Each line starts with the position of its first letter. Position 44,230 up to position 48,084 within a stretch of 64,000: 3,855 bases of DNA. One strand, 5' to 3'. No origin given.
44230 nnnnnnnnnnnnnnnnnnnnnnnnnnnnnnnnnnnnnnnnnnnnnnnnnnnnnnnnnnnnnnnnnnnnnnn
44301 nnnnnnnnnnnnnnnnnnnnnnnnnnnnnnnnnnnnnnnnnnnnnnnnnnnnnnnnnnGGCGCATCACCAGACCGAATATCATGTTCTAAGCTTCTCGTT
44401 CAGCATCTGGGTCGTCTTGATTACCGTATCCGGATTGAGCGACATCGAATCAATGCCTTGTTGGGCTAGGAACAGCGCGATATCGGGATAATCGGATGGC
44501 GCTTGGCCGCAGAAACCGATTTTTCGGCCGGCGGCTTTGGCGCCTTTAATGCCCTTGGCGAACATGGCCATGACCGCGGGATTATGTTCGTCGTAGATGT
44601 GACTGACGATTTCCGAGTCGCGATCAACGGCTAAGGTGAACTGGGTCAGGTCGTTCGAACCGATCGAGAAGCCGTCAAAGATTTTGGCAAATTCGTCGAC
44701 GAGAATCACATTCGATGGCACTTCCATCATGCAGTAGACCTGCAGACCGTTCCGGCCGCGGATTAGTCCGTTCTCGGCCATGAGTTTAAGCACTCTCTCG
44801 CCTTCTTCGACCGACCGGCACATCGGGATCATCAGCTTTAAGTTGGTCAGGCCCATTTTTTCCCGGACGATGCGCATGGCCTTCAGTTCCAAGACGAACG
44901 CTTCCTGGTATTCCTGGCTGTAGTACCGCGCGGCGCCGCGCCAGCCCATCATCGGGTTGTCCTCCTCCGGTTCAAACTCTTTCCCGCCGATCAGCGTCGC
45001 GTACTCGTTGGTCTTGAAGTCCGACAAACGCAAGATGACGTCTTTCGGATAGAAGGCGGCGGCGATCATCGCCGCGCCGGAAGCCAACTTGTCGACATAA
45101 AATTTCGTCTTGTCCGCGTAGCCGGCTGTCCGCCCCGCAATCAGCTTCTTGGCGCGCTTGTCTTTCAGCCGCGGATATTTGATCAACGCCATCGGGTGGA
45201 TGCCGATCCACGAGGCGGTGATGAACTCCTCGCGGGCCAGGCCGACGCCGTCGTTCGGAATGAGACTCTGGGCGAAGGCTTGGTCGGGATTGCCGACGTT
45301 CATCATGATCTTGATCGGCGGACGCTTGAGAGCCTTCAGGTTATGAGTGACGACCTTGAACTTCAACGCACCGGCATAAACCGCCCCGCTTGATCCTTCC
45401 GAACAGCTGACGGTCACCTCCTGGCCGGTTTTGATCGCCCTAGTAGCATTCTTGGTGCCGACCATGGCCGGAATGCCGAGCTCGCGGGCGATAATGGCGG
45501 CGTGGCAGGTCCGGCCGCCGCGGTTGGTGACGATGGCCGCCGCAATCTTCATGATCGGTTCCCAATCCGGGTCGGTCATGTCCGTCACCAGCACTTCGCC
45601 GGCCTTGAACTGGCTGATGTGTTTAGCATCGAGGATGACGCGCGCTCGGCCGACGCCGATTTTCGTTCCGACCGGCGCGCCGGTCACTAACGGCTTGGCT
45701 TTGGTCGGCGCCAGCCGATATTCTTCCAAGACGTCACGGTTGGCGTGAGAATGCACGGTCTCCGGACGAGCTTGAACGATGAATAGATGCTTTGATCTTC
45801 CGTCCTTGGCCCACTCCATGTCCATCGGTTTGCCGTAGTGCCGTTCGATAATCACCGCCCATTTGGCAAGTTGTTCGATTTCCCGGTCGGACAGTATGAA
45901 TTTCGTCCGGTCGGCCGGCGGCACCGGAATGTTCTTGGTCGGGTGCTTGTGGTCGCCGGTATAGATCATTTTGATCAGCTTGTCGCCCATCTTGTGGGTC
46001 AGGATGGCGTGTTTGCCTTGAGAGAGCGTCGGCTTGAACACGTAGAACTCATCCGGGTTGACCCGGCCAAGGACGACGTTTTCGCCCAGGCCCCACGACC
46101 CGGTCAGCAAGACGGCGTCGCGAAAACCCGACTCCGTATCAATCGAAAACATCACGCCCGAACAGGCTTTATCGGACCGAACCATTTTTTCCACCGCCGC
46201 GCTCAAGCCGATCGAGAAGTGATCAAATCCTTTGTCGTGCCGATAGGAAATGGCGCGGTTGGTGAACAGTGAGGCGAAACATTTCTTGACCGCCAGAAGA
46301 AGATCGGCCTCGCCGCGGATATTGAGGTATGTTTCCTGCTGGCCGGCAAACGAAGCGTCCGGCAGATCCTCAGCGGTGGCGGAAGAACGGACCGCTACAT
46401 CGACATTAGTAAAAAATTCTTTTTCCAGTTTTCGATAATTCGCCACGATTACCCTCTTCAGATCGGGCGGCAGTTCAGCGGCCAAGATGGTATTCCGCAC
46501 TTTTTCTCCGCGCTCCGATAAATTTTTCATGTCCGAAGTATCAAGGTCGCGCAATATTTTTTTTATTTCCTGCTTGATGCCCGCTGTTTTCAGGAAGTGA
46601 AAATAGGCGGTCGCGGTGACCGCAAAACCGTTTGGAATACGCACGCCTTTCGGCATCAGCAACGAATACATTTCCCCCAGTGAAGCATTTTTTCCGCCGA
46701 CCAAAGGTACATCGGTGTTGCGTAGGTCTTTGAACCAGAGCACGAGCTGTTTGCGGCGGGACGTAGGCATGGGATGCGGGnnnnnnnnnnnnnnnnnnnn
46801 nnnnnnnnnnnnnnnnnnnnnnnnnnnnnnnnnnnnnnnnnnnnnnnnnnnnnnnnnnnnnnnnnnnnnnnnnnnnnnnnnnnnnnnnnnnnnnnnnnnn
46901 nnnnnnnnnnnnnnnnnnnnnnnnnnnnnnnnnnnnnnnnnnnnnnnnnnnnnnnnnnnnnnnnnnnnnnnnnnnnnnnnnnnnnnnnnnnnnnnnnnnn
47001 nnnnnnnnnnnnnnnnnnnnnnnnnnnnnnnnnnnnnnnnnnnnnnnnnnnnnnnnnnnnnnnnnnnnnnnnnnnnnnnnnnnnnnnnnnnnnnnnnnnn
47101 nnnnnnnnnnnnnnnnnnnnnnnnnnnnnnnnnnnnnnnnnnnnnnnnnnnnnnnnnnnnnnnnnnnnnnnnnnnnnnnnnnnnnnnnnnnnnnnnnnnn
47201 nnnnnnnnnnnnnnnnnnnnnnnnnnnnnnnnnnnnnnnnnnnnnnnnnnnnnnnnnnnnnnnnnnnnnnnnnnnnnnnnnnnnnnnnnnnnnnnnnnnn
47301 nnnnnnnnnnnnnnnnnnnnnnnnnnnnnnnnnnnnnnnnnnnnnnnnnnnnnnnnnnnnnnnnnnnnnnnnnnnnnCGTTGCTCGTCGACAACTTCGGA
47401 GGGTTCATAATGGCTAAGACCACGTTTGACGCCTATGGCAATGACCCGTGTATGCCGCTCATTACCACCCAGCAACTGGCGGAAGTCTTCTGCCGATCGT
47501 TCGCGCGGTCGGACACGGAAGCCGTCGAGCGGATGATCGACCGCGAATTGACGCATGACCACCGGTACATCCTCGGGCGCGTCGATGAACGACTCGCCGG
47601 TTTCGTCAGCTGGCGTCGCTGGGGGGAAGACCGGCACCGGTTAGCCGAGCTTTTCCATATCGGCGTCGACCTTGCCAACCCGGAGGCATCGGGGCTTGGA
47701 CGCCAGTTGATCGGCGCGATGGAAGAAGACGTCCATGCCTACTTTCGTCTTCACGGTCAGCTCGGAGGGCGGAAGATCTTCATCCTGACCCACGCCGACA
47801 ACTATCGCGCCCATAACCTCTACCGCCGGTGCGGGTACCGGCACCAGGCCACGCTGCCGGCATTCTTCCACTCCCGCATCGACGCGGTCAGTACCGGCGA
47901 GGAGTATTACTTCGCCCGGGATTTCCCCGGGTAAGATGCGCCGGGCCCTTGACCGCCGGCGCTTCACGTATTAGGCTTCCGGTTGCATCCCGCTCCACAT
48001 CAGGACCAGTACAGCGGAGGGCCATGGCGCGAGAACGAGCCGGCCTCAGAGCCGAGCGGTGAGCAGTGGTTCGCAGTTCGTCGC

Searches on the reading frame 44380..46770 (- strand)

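Call 54: search_protein_families(library=pfam, proteins=[window:44380-46770:-], max_evalue=0.00001)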
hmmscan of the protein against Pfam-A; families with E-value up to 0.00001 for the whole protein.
window:44380-46770:- (796 aa): 3 families
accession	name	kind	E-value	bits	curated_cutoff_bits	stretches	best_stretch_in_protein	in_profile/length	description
PF01326.24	PPDK_N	-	1.9e-120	402.5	27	1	22-346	2-318/328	Pyruvate phosphate dikinase, AMP/ATP-binding domain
PF02896.24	PEP-utilizers_C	-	4.2e-61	207.1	22.8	1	481-791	15-289/293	PEP-utilising enzyme, PEP-binding domain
PF00391.29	PEP-utilizers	-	2.8e-27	94.6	23.1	1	388-459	1-72/72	PEP-utilising enzyme, mobile domain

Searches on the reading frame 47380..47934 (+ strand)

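Call 54: search_protein_families(library=pfam, proteins=[window:47380-47934:+], max_evalue=0.00001)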
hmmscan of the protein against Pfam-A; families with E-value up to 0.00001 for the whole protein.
window:47380-47934:+ (184 aa): 1 family
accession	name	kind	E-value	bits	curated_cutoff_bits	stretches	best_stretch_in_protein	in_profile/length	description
PF00583.31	Acetyltransf_1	-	7e-09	36.4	20.7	1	34-153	5-116/116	Acetyltransferase (GNAT) family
